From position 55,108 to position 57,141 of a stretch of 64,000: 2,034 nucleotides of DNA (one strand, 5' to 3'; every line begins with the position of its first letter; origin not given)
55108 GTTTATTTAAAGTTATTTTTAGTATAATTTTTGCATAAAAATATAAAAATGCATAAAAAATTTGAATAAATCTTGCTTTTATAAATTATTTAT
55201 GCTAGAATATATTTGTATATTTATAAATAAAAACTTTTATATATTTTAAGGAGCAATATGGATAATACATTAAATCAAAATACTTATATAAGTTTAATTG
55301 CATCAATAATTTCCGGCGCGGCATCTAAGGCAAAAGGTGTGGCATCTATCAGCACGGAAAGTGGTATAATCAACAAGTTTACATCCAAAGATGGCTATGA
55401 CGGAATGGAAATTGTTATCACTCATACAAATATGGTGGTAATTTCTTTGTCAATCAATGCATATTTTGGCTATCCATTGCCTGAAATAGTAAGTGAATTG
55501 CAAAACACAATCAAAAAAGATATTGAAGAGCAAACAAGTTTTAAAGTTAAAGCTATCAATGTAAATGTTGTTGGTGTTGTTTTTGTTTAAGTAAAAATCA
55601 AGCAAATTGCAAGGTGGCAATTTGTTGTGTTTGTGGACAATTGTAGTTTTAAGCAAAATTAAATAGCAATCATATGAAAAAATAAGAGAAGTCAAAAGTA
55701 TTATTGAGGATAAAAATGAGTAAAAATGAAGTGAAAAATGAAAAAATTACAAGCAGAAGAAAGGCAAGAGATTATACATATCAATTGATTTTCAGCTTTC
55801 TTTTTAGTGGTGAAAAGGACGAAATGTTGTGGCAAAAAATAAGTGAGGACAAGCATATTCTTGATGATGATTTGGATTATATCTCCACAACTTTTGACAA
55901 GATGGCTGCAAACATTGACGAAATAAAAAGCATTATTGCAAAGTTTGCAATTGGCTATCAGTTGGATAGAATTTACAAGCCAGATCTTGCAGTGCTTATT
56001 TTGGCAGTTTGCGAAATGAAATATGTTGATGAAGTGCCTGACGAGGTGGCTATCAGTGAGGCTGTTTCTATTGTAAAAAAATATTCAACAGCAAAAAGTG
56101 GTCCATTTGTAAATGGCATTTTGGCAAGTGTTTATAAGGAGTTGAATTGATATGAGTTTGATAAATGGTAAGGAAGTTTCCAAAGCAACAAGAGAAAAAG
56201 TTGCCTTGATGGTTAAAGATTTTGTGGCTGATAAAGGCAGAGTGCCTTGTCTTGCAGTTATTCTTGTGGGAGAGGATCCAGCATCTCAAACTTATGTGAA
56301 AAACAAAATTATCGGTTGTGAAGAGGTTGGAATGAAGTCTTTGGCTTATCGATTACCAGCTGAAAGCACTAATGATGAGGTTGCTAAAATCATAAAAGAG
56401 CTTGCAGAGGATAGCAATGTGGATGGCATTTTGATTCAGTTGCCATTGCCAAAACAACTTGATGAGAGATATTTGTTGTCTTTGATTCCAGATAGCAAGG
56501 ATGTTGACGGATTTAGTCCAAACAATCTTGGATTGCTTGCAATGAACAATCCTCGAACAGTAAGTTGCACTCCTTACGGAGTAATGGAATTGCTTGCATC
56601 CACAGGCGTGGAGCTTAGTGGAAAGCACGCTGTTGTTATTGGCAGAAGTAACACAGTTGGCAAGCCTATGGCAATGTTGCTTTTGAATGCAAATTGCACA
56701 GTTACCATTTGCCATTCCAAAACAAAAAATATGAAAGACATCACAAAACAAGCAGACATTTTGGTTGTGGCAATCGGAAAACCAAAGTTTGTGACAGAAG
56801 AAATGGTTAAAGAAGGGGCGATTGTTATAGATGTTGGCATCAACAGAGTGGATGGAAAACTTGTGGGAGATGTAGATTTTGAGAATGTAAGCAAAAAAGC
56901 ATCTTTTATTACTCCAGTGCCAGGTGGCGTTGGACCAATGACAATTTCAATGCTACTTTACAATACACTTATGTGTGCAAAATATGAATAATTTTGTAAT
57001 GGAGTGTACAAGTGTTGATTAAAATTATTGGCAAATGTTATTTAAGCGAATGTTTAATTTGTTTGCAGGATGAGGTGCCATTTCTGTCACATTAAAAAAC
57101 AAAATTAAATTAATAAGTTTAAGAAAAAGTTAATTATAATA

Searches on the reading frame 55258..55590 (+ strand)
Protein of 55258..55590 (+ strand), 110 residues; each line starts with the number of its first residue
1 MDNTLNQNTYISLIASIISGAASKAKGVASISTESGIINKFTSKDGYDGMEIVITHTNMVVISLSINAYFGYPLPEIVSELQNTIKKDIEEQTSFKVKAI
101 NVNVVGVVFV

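Call 7: search_protein_families(library=pfam, proteins=[window:55258-55590:+], max_evalue=0.01)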
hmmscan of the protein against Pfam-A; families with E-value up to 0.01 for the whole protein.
window:55258-55590:+ (110 aa): 1 family
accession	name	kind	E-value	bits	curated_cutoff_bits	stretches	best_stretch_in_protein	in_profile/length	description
PF03780.18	Asp23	-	9.8e-16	58.6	28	1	13-107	11-107/108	Asp23 family, cell envelope-related function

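Call 8: search_protein_families(library=ncbifam, proteins=[window:55258-55590:+], max_evalue=0.01)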
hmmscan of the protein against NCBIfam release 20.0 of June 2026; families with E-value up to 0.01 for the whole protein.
window:55258-55590:+ (110 aa): 0 families

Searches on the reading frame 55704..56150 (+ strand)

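Call 7: search_protein_families(library=pfam, proteins=[window:55704-56150:+], max_evalue=0.01)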
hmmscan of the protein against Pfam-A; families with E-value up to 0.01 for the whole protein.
window:55704-56150:+ (148 aa): 1 family
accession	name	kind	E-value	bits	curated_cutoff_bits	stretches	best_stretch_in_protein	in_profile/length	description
PF01029.23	NusB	-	1.2e-26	94.1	23.1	1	19-145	1-133/133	NusB family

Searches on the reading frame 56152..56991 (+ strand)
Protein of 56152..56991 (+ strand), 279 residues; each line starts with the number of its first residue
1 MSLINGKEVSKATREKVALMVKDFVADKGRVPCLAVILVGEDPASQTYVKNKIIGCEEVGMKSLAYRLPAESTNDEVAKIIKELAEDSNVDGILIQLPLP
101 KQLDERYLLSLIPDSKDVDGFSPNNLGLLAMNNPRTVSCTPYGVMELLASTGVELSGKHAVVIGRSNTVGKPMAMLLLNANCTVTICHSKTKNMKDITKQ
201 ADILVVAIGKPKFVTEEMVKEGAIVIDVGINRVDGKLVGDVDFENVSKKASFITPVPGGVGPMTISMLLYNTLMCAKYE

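Call 7: search_protein_families(library=pfam, proteins=[window:56152-56991:+], max_evalue=0.01)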
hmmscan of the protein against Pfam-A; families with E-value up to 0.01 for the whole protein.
window:56152-56991:+ (279 aa): 3 families
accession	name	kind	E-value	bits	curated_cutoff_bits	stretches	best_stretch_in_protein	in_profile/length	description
PF02882.25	THF_DHG_CYH_C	-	1.3e-73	246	27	1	123-277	2-157/160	Tetrahydrofolate dehydrogenase/cyclohydrolase, NAD(P)-binding domain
PF00763.28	THF_DHG_CYH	-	6.4e-37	126.8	32.8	1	4-119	1-115/115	Tetrahydrofolate dehydrogenase/cyclohydrolase, catalytic domain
PF01262.27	AlaDh_PNT_C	-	0.0038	17.1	23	1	183-231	75-131/214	Alanine dehydrogenase/PNT, C-terminal domain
